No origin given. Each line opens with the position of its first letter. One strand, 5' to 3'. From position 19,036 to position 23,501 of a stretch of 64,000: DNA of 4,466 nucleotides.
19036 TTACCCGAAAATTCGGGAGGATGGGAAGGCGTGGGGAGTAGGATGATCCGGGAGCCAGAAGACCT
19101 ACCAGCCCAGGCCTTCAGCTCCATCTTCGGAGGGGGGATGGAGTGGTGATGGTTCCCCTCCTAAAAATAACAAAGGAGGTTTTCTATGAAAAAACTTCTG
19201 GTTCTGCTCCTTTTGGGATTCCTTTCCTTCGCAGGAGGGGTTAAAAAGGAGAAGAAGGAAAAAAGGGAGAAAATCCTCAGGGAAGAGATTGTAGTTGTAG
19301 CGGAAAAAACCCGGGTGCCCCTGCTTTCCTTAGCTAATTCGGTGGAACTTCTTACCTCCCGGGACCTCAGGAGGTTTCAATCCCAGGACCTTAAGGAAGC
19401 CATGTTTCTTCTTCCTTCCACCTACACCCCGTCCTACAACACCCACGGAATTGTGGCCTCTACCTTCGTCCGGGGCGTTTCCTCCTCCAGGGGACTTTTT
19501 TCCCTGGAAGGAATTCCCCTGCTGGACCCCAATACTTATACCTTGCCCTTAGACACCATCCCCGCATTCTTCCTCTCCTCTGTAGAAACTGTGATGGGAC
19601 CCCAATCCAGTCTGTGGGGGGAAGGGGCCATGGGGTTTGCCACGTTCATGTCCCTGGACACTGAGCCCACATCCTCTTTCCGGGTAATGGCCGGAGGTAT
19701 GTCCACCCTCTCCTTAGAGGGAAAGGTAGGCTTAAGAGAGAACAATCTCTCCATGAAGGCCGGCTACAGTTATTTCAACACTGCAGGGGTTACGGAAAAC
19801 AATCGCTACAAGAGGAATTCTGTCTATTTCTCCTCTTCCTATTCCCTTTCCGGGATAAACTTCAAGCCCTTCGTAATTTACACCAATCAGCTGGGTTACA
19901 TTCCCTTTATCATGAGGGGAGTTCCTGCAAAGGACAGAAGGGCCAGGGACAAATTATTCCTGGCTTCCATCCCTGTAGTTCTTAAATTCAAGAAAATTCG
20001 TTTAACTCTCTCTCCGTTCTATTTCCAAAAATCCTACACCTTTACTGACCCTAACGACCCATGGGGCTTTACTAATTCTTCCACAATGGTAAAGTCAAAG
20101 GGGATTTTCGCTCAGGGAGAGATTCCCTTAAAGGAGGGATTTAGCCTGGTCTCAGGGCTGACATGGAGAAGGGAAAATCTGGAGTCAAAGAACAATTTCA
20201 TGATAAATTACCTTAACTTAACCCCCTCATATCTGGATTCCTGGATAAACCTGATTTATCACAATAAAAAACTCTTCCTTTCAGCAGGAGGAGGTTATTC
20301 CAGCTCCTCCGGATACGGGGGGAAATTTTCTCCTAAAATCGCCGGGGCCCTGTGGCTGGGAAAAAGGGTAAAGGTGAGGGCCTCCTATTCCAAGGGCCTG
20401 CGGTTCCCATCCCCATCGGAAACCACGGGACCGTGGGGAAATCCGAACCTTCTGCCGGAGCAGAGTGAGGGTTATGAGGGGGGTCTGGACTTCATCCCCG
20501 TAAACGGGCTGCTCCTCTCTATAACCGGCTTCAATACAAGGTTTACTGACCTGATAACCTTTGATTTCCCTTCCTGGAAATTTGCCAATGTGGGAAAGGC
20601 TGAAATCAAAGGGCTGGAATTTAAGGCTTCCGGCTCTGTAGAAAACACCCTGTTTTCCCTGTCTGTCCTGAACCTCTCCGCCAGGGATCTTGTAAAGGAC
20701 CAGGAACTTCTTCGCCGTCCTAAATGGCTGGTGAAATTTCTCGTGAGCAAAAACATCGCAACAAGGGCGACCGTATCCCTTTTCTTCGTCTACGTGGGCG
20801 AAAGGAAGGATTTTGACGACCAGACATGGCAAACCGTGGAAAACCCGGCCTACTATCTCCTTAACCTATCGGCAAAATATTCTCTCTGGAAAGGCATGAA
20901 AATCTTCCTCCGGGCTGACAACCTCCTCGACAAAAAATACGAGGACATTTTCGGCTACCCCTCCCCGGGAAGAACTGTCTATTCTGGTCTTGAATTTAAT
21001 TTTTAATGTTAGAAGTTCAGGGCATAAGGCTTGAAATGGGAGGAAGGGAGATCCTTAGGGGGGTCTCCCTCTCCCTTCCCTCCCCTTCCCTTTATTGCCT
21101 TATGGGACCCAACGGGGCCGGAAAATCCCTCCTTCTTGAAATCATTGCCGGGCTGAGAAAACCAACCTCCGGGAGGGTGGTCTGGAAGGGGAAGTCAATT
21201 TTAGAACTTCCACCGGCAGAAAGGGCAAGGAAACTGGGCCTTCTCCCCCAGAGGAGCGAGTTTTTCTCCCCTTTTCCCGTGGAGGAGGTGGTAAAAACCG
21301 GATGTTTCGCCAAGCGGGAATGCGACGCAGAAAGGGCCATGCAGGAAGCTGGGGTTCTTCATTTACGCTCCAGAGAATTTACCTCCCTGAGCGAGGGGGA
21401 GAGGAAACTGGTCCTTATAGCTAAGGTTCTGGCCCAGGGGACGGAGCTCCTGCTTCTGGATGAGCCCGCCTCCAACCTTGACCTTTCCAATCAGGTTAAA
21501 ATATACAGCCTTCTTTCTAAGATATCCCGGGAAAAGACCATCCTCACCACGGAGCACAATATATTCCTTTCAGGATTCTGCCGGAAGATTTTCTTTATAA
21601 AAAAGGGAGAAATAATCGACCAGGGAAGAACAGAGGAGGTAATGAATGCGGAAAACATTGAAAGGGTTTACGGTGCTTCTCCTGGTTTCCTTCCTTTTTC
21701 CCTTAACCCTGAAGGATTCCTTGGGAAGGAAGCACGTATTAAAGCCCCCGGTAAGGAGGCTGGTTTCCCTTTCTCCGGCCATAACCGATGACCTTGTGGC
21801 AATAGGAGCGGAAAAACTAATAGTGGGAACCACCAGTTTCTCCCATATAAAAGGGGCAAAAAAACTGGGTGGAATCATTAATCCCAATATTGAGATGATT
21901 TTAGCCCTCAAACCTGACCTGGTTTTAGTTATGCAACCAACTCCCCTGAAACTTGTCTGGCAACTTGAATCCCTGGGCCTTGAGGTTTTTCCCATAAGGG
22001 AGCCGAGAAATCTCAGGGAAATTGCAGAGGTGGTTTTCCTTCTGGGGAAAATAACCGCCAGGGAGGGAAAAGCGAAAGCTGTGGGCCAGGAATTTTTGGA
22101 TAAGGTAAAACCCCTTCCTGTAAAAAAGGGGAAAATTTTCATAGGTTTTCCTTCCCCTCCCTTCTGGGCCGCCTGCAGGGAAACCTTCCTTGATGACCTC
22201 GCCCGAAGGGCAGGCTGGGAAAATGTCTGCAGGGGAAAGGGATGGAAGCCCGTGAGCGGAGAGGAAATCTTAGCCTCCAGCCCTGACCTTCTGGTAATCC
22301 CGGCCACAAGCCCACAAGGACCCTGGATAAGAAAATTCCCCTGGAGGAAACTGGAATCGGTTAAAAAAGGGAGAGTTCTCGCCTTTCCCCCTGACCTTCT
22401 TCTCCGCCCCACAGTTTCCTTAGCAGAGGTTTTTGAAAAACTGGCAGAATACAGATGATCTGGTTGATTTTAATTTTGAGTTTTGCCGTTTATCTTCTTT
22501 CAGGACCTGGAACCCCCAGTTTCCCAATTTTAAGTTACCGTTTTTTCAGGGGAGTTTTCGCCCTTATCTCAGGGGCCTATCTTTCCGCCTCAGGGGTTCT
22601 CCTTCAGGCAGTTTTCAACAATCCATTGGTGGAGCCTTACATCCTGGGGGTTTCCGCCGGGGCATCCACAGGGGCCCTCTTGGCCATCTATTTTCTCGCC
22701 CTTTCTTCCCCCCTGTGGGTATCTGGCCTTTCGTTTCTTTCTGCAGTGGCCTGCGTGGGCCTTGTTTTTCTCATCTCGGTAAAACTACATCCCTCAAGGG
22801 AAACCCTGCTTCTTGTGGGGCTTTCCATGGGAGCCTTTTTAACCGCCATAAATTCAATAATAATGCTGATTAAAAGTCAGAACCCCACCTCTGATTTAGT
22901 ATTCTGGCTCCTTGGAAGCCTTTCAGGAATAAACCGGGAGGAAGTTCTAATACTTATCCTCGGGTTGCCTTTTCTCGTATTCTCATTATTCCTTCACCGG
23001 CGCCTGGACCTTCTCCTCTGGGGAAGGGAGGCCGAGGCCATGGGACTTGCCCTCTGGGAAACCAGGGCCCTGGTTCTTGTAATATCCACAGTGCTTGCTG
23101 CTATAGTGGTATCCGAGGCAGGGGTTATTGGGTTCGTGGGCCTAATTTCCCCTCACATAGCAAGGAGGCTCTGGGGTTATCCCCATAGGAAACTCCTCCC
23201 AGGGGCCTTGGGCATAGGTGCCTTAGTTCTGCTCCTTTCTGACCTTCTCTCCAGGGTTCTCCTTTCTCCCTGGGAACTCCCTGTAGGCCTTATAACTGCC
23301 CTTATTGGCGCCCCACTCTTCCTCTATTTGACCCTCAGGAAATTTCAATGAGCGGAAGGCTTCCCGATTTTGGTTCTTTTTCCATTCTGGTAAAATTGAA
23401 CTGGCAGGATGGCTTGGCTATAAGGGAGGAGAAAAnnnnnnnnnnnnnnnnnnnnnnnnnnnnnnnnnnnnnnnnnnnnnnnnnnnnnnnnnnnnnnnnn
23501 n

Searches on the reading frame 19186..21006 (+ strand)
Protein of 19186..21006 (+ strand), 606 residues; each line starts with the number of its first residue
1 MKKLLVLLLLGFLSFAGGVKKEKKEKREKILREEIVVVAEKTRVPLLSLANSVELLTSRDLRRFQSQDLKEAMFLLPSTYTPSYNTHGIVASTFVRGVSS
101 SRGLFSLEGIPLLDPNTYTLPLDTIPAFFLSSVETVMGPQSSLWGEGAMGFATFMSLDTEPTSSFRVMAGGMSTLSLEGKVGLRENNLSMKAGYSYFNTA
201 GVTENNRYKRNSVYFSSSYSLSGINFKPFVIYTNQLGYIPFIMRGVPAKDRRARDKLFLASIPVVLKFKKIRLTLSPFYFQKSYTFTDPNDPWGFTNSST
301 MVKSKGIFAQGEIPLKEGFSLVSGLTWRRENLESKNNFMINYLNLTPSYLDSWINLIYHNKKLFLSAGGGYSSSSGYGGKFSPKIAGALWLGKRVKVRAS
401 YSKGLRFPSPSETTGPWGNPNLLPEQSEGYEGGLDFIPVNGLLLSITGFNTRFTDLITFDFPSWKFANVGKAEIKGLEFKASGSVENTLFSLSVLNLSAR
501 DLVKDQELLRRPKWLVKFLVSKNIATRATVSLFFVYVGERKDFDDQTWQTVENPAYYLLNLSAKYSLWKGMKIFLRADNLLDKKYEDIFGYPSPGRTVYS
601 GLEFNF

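Call 4: search_protein_families(library=pfam, proteins=[window:19186-21006:+], max_evalue=1)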
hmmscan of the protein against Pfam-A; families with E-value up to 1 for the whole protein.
window:19186-21006:+ (606 aa): 2 families
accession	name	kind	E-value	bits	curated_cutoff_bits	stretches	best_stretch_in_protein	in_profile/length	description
PF00593.30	TonB_dep_Rec_b-barrel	-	8.1e-35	122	27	1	275-580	137-436/436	TonB dependent receptor-like, beta-barrel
PF07715.20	Plug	-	4.1e-14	53.4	23.9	1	47-150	3-105/107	TonB-dependent Receptor Plug Domain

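Call 49: search_protein_families(library=ncbifam, proteins=[window:19186-21006:+], max_evalue=0.1)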
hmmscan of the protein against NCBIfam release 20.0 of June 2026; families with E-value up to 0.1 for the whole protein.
window:19186-21006:+ (606 aa): 19 families
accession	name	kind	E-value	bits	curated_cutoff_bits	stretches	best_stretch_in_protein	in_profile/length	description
TIGR01779.1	TonB-B12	equivalog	1.5e-45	155.9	599.7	1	30-604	27-612/614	TonB-dependent vitamin B12 receptor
NF007926.1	PRK10641.1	equivalog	1e-44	153.2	836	1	31-599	26-610/617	TonB-dependent vitamin B12 receptor BtuB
TIGR01785.1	TonB-hemin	subfamily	1.1e-31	110.1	316.85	2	303-606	364-677/677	TonB-dependent heme/hemoglobin receptor family protein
TIGR01783.1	TonB-siderophor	subfamily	1.4e-23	83.4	223.5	2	369-606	396-649/649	TonB-dependent siderophore receptor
TIGR01786.1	TonB-hemlactrns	subfamily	6.3e-22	77.7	323.75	2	262-606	349-719/719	TonB-dependent hemoglobin/transferrin/lactoferrin family receptor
NF010010.0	PRK13483.1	equivalog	1.2e-12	46.7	927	1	360-606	383-660/660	ligand-gated channel protein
NF010012.0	PRK13486.1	equivalog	8.1e-11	41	924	1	363-494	399-545/696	TonB-dependent receptor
NF007478.2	PRK10064.1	equivalog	4.2e-08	31.9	745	1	33-150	31-150/663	catecholate siderophore receptor CirA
NF010038.0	PRK13513.1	equivalog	1.5e-06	27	942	1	365-606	380-659/659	ligand-gated channel protein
TIGR01782.1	TonB-Xanth-Caul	subfamily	2.5e-06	26.1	310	1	545-606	799-868/868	TonB-dependent receptor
NF053590.1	TonB_dep_TOL0244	equivalog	1.4e-05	23.9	645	1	417-587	407-582/604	TOL_0244 family TonB-dependent receptor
NF049946.1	TonB_dep_CU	exception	6.8e-05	21.4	700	1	523-598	604-674/683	TonB-dependent receptor, CU motif-type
NF007465.0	PRK10044.1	equivalog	0.00018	19.9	803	1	39-151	69-180/726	ferrichrome porin FhuA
NF049945.1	TonB_dep_FCYXU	equivalog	0.0002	20.1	825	1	563-606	654-697/697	TonB-dependent receptor, FCYXU motif-type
NF047944.1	FoxamRcptFoxA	equivalog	0.0004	18.8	1300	1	21-150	26-155/697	ferrioxamine B receptor FoxA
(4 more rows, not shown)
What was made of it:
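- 19186..23351 (+): B12-type importer genes. TonB-dependent receptor 19186..21006, ABC ATPase 21006..21791, periplasmic binding protein (ORF 21646..22458; likely start near 21796), FecCD/BtuC permease 22455..23351. Pfam and NCBIfam hits (calls 4, 49).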

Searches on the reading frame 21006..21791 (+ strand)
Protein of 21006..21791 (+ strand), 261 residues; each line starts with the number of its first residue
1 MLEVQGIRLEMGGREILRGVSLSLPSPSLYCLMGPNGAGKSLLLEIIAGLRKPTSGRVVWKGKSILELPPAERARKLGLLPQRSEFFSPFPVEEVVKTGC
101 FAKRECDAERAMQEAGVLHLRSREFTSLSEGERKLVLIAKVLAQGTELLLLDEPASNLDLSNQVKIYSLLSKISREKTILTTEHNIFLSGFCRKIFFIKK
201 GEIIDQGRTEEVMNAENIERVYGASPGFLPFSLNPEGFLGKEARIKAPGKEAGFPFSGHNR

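Call 4: search_protein_families(library=pfam, proteins=[window:21006-21791:+], max_evalue=1)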
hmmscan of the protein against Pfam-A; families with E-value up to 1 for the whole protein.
window:21006-21791:+ (261 aa): 4 families
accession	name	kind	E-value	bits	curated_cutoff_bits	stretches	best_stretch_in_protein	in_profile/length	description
PF00005.33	ABC_tran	-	2.8e-28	99.7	25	1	17-155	1-136/137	ABC transporter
PF13304.12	AAA_21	-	7.9e-12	46.3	27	2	123-182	233-297/304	AAA domain, putative AbiEii toxin, Type IV TA system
PF02463.25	SMC_N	-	8.9e-07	29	40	2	127-183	136-196/220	RecF/RecN/SMC N terminal domain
PF13476.12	AAA_23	-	0.016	16.3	27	1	22-48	15-40/201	AAA domain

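Call 49: search_protein_families(library=ncbifam, proteins=[window:21006-21791:+], max_evalue=0.1)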
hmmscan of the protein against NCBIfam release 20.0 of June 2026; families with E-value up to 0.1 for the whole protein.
window:21006-21791:+ (261 aa): 192 families (the best 25 are shown)
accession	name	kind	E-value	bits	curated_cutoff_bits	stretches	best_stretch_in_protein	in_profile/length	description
NF010068.0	PRK13548.1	equivalog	1.3e-50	171.9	261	1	1-225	5-243/261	heme ABC transporter ATP-binding protein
NF008409.0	PRK11231.1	equivalog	2.7e-41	141.6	375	1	2-223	3-236/255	Fe(3+) dicitrate ABC transporter ATP-binding protein FecE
TIGR03873.1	F420-0_ABC_ATP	hypoth_equivalog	3.4e-41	141.2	372.4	1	2-225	2-237/256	putative F420-0 ABC transporter ATP-binding protein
NF007082.0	PRK09536.1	equivalog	9.6e-39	133.6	537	1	1-225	3-239/402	corrinoid ABC transporter ATPase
NF007863.0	PRK10575.1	equivalog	1.8e-34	119.2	433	1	4-231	14-254/265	Fe3+-hydroxamate ABC transporter ATP-binding protein FhuC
TIGR04406.1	LPS_export_lptB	equivalog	3.5e-33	114.9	240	1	2-222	2-232/239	LPS export ABC transporter ATP-binding protein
NF007606.0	PRK10253.1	equivalog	5.4e-33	114.5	497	1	8-224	14-243/266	iron-enterobactin ABC transporter ATP-binding protein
NF052485.1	sider_ATP_EitC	equivalog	2.8e-32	112.1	485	1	7-221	8-231/251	siderophore ABC transporter ATP-binding protein EitC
NF040873.1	AztA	equivalog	4.9e-32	111.1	220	1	12-185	3-178/191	zinc ABC transporter ATP-binding protein AztA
TIGR03410.1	urea_trans_UrtE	equivalog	4.1e-30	104.9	285.8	1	2-219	1-225/230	urea ABC transporter ATP-binding subunit UrtE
TIGR03411.1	urea_trans_UrtD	equivalog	8.1e-30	104.2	304.1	1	1-222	2-239/242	urea ABC transporter ATP-binding protein UrtD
NF053840.1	MnTportMntADein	equivalog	9.2e-29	100.7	400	1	1-225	1-232/240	manganese ABC transporter ATP-binding protein MntA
TIGR03375.1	type_I_sec_LssB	subfamily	4.4e-27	94.7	693.1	1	16-216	482-692/696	type I secretion system permease/ATPase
NF040840.2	tungstate_WtpC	equivalog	5.8e-27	94.9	440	1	2-218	2-224/347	tungstate ABC transporter ATP-binding protein WtpC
NF010067.0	PRK13547.1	equivalog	8.6e-27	94.1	374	1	1-224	1-254/272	heme ABC transporter ATP-binding protein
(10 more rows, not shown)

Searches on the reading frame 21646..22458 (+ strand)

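Call 4: search_protein_families(library=pfam, proteins=[window:21646-22458:+], max_evalue=1)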
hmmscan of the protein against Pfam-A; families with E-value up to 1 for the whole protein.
window:21646-22458:+ (270 aa): 1 family
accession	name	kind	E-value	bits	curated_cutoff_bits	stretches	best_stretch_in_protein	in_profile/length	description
PF01497.23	Peripla_BP_2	-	4.6e-16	59.4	27.5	1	40-221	2-200/235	Periplasmic binding protein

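Call 49: search_protein_families(library=ncbifam, proteins=[window:21646-22458:+], max_evalue=0.1)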
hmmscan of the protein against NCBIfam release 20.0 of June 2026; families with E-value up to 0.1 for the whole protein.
window:21646-22458:+ (270 aa): 6 families
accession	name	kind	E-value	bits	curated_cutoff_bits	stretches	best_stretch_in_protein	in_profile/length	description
TIGR04281.1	peripla_PGF_1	equivalog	1.6e-18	66.9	325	1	18-268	3-262/330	PGF-CTERM-anchored ABC transporter substrate-binding protein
NF002894.0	PRK03379.1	equivalog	3e-17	62.7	234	1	36-237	23-232/266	vitamin B12 ABC transporter substrate-binding protein BtuF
NF038402.1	TroA_like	subfamily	3.7e-10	39.7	30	1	38-219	1-186/219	helical backbone metal receptor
TIGR03659.1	IsdE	equivalog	2.5e-09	36.8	298.65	1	37-218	39-230/292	heme ABC transporter substrate-binding protein IsdE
NF008200.0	PRK10957.1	equivalog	2.6e-05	23.3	205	1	19-154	40-190/330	Fe2+-enterobactin ABC transporter substrate-binding protein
NF008501.1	PRK11411.1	subfamily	0.0015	17.5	320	1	65-250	77-272/303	Fe(3+) dicitrate ABC transporter substrate-binding protein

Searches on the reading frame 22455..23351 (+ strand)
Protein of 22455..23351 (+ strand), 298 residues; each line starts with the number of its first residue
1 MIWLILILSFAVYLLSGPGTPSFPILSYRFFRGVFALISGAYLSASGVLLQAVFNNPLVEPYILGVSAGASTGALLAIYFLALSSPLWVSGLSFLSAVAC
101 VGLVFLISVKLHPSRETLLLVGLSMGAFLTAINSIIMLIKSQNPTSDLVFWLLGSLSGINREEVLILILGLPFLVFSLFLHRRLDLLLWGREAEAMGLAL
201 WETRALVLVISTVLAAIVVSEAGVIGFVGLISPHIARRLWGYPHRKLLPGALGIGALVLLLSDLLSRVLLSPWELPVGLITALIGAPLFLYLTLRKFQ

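Call 4: search_protein_families(library=pfam, proteins=[window:22455-23351:+], max_evalue=1)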
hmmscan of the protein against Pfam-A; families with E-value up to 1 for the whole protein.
window:22455-23351:+ (298 aa): 1 family
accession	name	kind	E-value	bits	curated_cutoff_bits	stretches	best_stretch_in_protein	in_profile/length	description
PF01032.23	FecCD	-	2.1e-73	247.6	26.5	1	23-295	36-311/311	FecCD transport family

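Call 49: search_protein_families(library=ncbifam, proteins=[window:22455-23351:+], max_evalue=0.1)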
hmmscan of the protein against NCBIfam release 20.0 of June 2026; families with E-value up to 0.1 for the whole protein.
window:22455-23351:+ (298 aa): 16 families
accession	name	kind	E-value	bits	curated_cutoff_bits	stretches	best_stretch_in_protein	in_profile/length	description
NF007867.0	PRK10577.1-3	subfamily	4.8e-57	193.8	849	1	25-296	432-705/710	Fe(3+)-hydroxamate ABC transporter permease FhuB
NF007866.0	PRK10577.1-2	equivalog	4.6e-53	180.6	554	1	25-296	391-663/666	Fe(3+)-hydroxamate ABC transporter permease FhuB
NF007299.0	PRK09777.1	equivalog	1.2e-52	179.2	406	1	23-295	45-316/318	Fe(3+) dicitrate ABC transporter permease subunit FecD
NF003001.0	PRK03784.1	equivalog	1.6e-52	178.7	334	1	25-296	55-328/332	vitamin B12 ABC transporter permease BtuC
NF007871.0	PRK10577.2-2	equivalog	2.4e-52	178.4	899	1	25-295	404-675/679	Fe(3+)-hydroxamate ABC transporter permease FhuB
NF007081.0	PRK09535.1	equivalog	1.1e-49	169.7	461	1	26-294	92-359/366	vitamin B12 ABC transporter permease BtuC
NF007872.0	PRK10577.2-3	equivalog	4.2e-46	157.6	727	1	9-296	382-669/676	Fe(3+)-hydroxamate ABC transporter permease FhuB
NF008407.0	PRK11228.1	equivalog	1.6e-44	152.2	396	1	21-296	50-329/330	iron-dicitrate ABC transporter permease FecC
NF007873.0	PRK10577.2-4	equivalog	2.7e-44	152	1012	1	26-292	372-639/646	Fe(3+)-hydroxamate ABC transporter permease FhuB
TIGR03869.1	F420-0_ABCperm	hypoth_equivalog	4.2e-43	147.9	437.35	1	28-296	52-321/325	putative F420-0 ABC transporter permease subunit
NF007869.0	PRK10577.1-6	equivalog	9e-38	130.1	954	1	25-293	422-691/703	Fe(3+)-hydroxamate ABC transporter permease FhuB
NF007870.0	PRK10577.2-1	equivalog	1.1e-37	130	1355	1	26-293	401-670/678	Fe(3+)-hydroxamate ABC transporter permease FhuB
NF007760.0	PRK10441.1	equivalog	5.3e-36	124.4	428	1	25-296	56-329/335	Fe(3+)-siderophore ABC transporter permease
NF007759.0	PRK10440.1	equivalog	8.5e-35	120.5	422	1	25-293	55-323/330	iron-enterobactin ABC transporter permease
NF007868.0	PRK10577.1-5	equivalog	1.5e-32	112.9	943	1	25-296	392-663/666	Fe(3+)-hydroxamate ABC transporter permease FhuB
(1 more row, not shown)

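Call 71: find_encoding_contigs(protein=window:22455-23351:+, flank=4000, max_places=10)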
Protein window:22455-23351:+ (298 aa): 7 contigs read that carry it; 7 places shown.
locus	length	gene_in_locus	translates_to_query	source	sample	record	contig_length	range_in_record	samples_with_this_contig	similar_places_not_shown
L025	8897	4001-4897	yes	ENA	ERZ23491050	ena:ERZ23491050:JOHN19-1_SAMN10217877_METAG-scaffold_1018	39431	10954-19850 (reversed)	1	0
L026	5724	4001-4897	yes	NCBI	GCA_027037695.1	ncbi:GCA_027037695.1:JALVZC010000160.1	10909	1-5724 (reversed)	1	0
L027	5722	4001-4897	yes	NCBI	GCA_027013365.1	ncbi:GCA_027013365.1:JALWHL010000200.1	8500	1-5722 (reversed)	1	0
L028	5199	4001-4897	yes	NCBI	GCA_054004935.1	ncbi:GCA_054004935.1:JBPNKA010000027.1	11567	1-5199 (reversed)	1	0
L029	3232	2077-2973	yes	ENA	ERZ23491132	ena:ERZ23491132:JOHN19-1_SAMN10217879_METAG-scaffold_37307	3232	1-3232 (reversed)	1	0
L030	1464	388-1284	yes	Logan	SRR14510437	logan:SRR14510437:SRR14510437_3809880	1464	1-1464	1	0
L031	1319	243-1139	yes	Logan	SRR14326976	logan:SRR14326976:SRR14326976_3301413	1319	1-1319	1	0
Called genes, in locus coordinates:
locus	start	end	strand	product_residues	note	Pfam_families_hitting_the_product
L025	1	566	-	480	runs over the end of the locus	PF03446:NAD_binding_2 (faint), PF03721:UDPG_MGDP_dh_N, PF03807:F420_oxidored (faint), PF00984:UDPG_MGDP_dh, PF03720:UDPG_MGDP_dh_C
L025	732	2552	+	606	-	PF07715:Plug, PF00593:TonB_dep_Rec_b-barrel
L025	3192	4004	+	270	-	PF01497:Peripla_BP_2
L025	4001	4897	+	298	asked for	PF01032:FecCD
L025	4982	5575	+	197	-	-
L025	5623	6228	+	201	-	-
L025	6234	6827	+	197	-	-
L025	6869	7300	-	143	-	PF02566:OsmC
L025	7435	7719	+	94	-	PF13183:Fer4_8 (faint), PF13484:Fer4_16 (faint), PF12838:Fer4_7 (faint), PF14697:Fer4_21 (faint), PF12797:Fer4_2 (faint), PF00037:Fer4 (weak), PF13237:Fer4_10, PF13187:Fer4_9, +2 more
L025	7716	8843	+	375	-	PF01855:POR_N, PF02780:Transketolase_C (weak), PF17147:PFOR_II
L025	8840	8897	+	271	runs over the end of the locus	PF02775:TPP_enzyme_C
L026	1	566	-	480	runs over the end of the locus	PF03446:NAD_binding_2 (faint), PF03721:UDPG_MGDP_dh_N, PF03807:F420_oxidored (faint), PF00984:UDPG_MGDP_dh, PF03720:UDPG_MGDP_dh_C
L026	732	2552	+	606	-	PF07715:Plug, PF00593:TonB_dep_Rec_b-barrel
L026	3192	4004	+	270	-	PF01497:Peripla_BP_2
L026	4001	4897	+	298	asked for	PF01032:FecCD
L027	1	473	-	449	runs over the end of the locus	PF03721:UDPG_MGDP_dh_N, PF03446:NAD_binding_2 (faint), PF03807:F420_oxidored (faint), PF00984:UDPG_MGDP_dh, PF03720:UDPG_MGDP_dh_C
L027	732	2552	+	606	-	PF07715:Plug, PF00593:TonB_dep_Rec_b-barrel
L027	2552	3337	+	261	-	PF00005:ABC_tran, PF02463:SMC_N (faint), PF13304:AAA_21 (weak)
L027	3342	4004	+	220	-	PF01497:Peripla_BP_2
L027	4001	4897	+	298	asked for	PF01032:FecCD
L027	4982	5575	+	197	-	-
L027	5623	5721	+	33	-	?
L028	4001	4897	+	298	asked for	PF01032:FecCD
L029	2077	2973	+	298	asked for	PF01032:FecCD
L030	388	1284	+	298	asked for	PF01032:FecCD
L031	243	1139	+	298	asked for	PF01032:FecCD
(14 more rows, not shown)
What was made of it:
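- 19186..23351 (+): Gene calls in L027 (call 71)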
